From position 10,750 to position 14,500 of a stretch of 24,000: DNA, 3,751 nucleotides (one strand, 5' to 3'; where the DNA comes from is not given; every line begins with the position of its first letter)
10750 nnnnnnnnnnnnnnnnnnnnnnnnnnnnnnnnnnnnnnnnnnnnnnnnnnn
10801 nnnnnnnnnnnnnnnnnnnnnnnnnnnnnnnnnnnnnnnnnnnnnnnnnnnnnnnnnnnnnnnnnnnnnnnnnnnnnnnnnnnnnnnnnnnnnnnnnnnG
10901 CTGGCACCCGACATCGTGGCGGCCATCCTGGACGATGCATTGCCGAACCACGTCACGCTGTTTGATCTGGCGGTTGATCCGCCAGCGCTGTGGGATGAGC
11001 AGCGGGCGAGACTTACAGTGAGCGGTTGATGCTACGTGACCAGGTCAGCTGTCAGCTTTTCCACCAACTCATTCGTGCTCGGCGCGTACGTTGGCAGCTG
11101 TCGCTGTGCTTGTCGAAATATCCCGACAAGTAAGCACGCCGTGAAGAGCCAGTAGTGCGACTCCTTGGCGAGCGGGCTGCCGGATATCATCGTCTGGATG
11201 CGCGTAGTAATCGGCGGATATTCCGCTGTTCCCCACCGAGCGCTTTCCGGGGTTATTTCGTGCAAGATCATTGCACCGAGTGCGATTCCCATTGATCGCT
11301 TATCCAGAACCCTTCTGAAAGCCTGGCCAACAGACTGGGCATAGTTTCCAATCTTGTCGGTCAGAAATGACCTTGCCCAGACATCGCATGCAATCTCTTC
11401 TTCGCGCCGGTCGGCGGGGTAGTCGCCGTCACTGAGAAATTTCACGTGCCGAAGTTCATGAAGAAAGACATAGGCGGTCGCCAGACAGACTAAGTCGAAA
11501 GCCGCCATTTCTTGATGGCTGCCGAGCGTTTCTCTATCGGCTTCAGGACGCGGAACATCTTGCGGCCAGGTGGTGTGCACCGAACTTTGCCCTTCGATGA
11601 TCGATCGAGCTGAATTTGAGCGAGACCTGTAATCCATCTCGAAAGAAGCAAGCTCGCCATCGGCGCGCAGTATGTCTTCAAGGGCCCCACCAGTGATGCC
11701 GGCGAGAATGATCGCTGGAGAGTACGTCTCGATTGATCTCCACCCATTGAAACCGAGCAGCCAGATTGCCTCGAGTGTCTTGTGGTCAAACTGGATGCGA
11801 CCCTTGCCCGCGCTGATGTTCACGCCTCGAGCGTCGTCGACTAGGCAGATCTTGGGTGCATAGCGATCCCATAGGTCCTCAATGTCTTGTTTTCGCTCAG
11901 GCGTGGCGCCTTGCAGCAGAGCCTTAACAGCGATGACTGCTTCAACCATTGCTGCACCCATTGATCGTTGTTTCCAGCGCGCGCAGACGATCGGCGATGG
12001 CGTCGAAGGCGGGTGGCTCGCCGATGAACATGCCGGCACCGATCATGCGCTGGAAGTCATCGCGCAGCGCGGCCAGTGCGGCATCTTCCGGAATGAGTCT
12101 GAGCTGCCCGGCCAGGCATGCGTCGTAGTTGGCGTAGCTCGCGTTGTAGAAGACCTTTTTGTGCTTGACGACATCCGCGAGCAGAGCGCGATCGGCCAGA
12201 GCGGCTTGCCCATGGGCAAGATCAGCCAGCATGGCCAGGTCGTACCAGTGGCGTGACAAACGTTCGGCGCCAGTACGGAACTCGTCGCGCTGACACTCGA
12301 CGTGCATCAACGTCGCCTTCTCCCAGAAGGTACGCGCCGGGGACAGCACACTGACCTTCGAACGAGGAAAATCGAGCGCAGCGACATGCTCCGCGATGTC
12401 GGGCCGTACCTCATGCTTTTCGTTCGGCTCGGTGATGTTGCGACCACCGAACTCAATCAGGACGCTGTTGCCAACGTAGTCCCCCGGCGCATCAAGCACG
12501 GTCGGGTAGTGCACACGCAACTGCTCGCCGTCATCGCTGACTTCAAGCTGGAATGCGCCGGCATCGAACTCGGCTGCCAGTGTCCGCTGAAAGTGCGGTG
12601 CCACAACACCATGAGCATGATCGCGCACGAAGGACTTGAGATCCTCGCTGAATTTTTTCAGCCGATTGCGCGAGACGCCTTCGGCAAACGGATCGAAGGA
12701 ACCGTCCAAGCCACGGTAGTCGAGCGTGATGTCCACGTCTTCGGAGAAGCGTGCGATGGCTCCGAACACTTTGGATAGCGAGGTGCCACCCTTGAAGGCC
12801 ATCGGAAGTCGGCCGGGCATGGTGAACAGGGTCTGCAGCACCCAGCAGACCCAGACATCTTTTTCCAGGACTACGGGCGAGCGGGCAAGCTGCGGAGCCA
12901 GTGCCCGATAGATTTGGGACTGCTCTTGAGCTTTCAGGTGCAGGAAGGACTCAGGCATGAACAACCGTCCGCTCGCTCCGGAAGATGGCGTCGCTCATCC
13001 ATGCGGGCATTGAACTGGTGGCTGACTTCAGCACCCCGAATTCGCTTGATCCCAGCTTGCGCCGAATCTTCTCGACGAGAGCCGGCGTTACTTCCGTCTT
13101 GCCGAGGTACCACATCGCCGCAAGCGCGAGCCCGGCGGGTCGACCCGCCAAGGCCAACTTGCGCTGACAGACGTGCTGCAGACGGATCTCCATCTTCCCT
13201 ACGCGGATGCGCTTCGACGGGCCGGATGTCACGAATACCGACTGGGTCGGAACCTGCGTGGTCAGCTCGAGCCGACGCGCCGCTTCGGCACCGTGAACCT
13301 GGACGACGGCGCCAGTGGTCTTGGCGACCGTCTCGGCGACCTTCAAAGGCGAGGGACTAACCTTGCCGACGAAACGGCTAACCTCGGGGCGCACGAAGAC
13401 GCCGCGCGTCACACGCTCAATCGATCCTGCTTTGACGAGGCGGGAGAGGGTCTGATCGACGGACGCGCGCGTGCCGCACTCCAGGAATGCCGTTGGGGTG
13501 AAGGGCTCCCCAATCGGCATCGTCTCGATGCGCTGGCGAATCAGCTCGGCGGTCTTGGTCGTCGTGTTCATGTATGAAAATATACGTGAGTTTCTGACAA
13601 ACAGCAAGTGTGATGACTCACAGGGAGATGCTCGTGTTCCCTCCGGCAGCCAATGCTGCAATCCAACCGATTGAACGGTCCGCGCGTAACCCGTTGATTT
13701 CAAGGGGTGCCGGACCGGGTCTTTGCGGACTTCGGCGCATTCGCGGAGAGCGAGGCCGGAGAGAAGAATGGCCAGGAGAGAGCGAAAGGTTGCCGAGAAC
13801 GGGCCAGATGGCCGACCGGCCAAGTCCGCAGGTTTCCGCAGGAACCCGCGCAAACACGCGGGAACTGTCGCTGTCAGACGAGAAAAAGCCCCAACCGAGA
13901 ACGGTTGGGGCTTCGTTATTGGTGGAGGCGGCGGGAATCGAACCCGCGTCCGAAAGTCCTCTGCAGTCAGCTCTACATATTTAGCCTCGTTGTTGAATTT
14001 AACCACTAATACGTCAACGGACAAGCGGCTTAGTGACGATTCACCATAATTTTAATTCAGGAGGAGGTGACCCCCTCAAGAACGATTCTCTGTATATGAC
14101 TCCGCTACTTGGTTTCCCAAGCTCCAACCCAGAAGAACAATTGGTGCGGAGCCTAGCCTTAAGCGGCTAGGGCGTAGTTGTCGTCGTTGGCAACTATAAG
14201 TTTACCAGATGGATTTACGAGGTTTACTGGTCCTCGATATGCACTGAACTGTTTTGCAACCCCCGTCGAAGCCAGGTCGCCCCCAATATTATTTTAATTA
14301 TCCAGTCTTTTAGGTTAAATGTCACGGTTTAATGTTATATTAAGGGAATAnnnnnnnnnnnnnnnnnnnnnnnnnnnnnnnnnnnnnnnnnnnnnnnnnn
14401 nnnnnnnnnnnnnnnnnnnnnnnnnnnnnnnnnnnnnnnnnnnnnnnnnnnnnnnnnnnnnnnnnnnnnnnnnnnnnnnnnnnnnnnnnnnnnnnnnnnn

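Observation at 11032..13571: AbiEi-AbiEii translationally coupled to a third gene, an HExxH (Lit-like?) metalloprotease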

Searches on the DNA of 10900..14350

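Call 75: search_rna_families(source=window, start=10900, end=14350, threshold=evalue, max_evalue=0.1)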
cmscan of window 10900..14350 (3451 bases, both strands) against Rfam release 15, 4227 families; matches with E-value up to 0.1: 2.
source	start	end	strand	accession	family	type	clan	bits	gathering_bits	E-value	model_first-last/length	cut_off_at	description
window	13920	14284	-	RF00023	tmRNA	Gene;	CL00001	216.4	47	2.6e-88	1-374/374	no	transfer-messenger RNA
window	14159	14350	-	RF04321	tmRNA_permuted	Gene;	-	43.2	47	1.5e-06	64-213/213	5'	permuted transfer-messenger RNA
